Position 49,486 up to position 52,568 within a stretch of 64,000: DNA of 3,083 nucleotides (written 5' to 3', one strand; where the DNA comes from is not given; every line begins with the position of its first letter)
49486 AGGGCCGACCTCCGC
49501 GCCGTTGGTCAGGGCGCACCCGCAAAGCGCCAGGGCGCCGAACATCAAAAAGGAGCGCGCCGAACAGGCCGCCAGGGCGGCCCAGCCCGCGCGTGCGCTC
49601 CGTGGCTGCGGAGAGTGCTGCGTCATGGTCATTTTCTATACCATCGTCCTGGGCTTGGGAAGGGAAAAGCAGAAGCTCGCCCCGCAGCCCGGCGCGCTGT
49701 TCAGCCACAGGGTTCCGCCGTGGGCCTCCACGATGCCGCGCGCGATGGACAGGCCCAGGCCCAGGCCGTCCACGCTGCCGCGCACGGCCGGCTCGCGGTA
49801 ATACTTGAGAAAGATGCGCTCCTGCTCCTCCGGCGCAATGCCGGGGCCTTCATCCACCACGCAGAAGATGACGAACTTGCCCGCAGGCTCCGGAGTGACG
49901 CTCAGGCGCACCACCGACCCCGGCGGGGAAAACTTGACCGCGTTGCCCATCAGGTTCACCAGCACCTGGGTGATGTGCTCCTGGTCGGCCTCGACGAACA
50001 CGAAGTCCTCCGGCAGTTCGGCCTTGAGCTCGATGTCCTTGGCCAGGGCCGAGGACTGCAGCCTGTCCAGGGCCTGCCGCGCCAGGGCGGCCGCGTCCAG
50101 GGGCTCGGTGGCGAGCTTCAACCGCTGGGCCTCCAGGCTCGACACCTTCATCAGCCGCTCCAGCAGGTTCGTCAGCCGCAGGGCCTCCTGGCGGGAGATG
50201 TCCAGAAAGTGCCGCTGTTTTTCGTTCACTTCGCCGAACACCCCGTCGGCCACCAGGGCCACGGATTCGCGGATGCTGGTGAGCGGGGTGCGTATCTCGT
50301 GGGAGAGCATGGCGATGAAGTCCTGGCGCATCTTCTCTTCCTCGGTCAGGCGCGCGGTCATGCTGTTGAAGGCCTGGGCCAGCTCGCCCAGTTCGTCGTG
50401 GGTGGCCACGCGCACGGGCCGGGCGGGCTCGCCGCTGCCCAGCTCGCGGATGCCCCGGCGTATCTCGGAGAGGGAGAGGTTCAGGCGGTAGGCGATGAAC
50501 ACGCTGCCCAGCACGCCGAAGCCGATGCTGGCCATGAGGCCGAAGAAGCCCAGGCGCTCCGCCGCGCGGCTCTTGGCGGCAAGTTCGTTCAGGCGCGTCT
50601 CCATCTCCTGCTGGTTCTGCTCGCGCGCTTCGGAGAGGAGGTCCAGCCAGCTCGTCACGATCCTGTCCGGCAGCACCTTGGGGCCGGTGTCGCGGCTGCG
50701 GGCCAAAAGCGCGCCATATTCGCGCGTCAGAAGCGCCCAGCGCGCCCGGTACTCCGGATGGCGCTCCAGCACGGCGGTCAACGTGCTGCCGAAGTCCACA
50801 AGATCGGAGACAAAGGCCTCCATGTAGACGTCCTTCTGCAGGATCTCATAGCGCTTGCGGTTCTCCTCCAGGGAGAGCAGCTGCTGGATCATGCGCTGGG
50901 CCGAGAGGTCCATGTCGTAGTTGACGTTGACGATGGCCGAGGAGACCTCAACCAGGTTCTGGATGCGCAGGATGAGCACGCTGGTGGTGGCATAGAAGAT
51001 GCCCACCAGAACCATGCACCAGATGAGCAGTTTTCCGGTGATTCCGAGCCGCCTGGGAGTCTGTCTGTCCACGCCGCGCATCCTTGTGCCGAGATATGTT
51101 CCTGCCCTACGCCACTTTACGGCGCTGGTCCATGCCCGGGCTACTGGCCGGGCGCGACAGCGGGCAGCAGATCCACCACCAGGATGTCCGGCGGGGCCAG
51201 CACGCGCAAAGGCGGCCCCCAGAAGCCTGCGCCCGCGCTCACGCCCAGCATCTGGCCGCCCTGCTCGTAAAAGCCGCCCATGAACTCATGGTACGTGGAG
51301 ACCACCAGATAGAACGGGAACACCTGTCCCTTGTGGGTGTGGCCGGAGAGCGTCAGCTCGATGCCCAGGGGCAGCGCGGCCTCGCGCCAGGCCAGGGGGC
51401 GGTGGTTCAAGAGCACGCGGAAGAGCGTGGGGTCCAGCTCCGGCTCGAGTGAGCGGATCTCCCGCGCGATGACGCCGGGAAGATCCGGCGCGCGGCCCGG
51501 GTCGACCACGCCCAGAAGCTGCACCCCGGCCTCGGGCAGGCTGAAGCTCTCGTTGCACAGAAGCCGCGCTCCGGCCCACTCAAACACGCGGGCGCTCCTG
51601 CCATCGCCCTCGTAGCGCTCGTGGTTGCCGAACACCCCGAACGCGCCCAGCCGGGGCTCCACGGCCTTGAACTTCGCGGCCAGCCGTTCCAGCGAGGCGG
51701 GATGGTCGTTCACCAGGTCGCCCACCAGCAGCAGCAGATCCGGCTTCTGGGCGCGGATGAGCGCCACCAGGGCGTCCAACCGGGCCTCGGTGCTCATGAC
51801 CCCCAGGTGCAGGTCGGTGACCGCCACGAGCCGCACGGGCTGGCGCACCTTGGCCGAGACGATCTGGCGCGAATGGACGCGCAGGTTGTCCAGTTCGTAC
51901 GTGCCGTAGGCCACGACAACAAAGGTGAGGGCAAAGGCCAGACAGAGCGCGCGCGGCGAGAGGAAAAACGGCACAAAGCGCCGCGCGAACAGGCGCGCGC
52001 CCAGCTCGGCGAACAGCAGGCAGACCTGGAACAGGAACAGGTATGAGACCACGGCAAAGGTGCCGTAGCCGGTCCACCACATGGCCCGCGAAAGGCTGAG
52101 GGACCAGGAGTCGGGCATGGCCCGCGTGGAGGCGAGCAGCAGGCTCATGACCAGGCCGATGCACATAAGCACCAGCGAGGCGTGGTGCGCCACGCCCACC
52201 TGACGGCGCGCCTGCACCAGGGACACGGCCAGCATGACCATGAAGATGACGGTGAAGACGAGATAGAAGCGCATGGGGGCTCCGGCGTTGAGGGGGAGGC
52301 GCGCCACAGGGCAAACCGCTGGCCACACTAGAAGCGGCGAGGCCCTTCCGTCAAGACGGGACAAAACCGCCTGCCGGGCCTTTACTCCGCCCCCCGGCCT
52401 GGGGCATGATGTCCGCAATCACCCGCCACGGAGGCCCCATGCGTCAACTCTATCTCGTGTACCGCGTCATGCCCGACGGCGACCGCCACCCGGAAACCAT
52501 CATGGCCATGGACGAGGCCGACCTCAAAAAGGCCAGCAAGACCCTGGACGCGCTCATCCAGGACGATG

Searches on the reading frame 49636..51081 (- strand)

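Call 7: search_protein_families(library=pfam, proteins=[window:49636-51081:-])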
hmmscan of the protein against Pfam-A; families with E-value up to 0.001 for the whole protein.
window:49636-51081:- (481 aa): 3 families
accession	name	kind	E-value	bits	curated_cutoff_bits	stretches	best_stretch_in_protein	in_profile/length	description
PF02518.31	HATPase_c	-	4.8e-26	91.8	26.4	1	366-477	2-110/111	Histidine kinase-, DNA gyrase B-, and HSP90-like ATPase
PF00512.31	HisKA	-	1.1e-14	54.7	26.9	1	251-318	1-65/66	His Kinase A (phospho-acceptor) domain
PF00672.30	HAMP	-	2.8e-10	40.8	25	1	195-246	1-52/53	HAMP domain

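Call 8: search_protein_families(library=ncbifam, proteins=[window:49636-51081:-])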
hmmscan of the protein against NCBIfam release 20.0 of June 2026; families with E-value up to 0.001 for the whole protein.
window:49636-51081:- (481 aa): 81 families (the best 25 are shown)
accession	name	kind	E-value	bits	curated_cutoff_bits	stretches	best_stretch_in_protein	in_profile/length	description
NF033092.0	HK_WalK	equivalog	9.5e-61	206.1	725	2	249-475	369-593/594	cell wall metabolism sensor histidine kinase WalK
NF046044.1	PnpS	equivalog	2.2e-53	181.7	400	1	244-475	162-390/390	two-component system histidine kinase PnpS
NF006800.0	PRK09303.1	equivalog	2.2e-47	161.8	342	1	229-475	132-376/383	histidine kinase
NF008312.0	PRK11100.1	equivalog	3.6e-46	158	356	1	173-475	180-473/477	two-component system sensor histidine kinase CreC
NF040691.1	MtrAB_MtrB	equivalog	1.3e-45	156.4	450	1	207-477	219-493/507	MtrAB system histidine kinase MtrB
TIGR02966.1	phoR_proteo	equivalog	3e-45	154.7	334.2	1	244-473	106-332/333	phosphate regulon sensor histidine kinase PhoR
NF012163.2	BaeS_SmeS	equivalog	4.2e-45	154.5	500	1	188-474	176-456/457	sensor histidine kinase efflux regulator BaeS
TIGR02956.1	TMAO_torS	equivalog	6.5e-45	153.6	676.5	1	250-476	462-682/967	TMAO reductase system sensor histidine kinase/response regulator TorS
NF045911.1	TCSHisKinNblS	equivalog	2.4e-42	145.1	1000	2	250-474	386-618/621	two-component system sensor histidine kinase NblS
NF011874.0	PRK15347.1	equivalog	1.4e-40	139.2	852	1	251-475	397-613/921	two component system sensor kinase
NF007837.0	PRK10549.1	equivalog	1.1e-39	136.5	603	1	208-476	196-458/466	envelope stress sensor histidine kinase BaeS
NF008468.0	PRK11360.1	equivalog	3.9e-39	134.5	646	2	255-476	399-608/616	two-component system sensor histidine kinase AtoS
NF038297.2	hybrid_HK_HrmK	equivalog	6.6e-38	130.7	725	1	231-476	214-457/607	hybrid histidine kinase/response regulator HrmK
NF041880.1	EPS_EpsF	equivalog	1.1e-36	126.3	900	1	250-472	272-489/492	response regulator EpsF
NF033091.0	HK_VanS_ACDEFG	equivalog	1.2e-36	126.3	400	1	201-463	19-282/293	vancomycin resistance histidine kinase VanS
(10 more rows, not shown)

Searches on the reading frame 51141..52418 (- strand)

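Call 7: search_protein_families(library=pfam, proteins=[window:51141-52418:-])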
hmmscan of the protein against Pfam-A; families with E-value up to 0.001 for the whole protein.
window:51141-52418:- (425 aa): 2 families
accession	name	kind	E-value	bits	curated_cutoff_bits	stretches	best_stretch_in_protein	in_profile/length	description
PF00149.33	Metallophos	-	2.7e-12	47.9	21.5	1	196-363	2-190/191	Calcineurin-like phosphoesterase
PF12850.12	Metallophos_2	-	0.00077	19.9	27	0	196-284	2-60/154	Calcineurin-like phosphoesterase superfamily domain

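Call 8: search_protein_families(library=ncbifam, proteins=[window:51141-52418:-])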
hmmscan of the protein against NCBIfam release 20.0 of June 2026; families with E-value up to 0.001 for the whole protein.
window:51141-52418:- (425 aa): 4 families
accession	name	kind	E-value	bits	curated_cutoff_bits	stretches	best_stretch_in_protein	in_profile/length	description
NF008460.0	PRK11340.1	equivalog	7.7e-16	58.3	188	1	167-417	20-270/271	phosphodiesterase YaeI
NF033458.1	lipid_A_LpxG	equivalog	2.2e-10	40.4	350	1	194-267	44-118/321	UDP-2,3-diacylglucosamine diphosphatase LpxG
TIGR04123.1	P_estr_lig_assc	hypoth_equivalog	0.00074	19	150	0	207-272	46-113/207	ligase-associated DNA damage response endonuclease PdeM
TIGR03729.1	acc_ester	subfamily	0.00075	19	148.25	0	197-269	2-74/239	putative phosphoesterase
